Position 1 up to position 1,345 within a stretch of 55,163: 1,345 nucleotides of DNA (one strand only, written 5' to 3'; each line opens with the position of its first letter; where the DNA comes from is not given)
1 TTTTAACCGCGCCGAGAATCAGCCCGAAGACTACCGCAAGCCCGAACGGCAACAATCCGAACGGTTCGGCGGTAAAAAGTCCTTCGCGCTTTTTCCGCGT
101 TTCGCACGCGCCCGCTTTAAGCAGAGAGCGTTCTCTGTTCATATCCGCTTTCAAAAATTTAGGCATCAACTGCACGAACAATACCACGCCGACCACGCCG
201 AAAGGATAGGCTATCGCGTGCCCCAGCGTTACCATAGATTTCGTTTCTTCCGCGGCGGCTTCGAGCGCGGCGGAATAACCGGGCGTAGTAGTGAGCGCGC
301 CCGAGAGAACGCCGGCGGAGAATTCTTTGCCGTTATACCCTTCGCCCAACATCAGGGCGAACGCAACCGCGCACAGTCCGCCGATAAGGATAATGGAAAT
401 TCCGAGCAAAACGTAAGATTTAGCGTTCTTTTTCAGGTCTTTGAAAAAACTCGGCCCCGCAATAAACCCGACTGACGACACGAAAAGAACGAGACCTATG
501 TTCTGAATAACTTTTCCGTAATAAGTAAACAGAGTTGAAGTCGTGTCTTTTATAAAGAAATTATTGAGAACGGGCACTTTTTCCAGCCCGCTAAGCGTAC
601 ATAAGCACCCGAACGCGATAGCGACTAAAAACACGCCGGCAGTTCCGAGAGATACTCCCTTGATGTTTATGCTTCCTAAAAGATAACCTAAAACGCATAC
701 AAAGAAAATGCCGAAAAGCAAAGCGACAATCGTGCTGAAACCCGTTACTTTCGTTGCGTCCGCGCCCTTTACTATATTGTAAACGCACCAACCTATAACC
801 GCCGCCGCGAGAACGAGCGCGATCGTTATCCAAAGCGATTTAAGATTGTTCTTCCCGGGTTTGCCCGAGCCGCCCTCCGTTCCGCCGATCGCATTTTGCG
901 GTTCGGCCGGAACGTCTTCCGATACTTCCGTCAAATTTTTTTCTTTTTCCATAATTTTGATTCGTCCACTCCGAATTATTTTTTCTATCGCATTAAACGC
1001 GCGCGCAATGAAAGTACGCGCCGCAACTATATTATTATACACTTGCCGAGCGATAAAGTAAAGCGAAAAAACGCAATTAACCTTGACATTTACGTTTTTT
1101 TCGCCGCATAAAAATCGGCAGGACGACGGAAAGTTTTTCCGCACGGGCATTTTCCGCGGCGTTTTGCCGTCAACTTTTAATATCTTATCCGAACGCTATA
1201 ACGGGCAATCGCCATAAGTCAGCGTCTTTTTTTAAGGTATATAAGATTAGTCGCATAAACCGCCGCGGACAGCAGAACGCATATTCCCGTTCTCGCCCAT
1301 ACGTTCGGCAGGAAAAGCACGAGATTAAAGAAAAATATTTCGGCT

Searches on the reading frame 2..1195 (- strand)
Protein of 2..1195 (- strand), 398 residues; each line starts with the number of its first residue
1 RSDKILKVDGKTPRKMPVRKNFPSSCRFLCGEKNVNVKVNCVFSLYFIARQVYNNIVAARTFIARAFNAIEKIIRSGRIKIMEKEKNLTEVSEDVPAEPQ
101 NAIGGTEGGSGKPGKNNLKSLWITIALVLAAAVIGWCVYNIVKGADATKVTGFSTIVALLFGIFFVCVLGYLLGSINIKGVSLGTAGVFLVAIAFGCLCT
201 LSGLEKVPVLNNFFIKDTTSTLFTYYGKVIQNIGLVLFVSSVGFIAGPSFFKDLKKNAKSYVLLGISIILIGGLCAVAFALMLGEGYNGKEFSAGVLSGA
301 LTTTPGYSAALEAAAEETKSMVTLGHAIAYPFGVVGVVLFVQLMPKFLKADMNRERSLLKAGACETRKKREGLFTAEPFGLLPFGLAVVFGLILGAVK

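Call 59: search_protein_families(library=pfam, proteins=[window:2-1195:-], max_evalue=0.01)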
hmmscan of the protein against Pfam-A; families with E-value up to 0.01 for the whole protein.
window:2-1195:- (398 aa): 2 families
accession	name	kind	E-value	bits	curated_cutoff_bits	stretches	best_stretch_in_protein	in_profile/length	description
PF06826.17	Asp-Al_Ex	-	3.8e-24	85.8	27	1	163-345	2-166/167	Predicted Permease Membrane Region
PF11118.13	DUF2627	-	0.0067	17.4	22.4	1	221-258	34-69/76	Protein of unknown function (DUF2627)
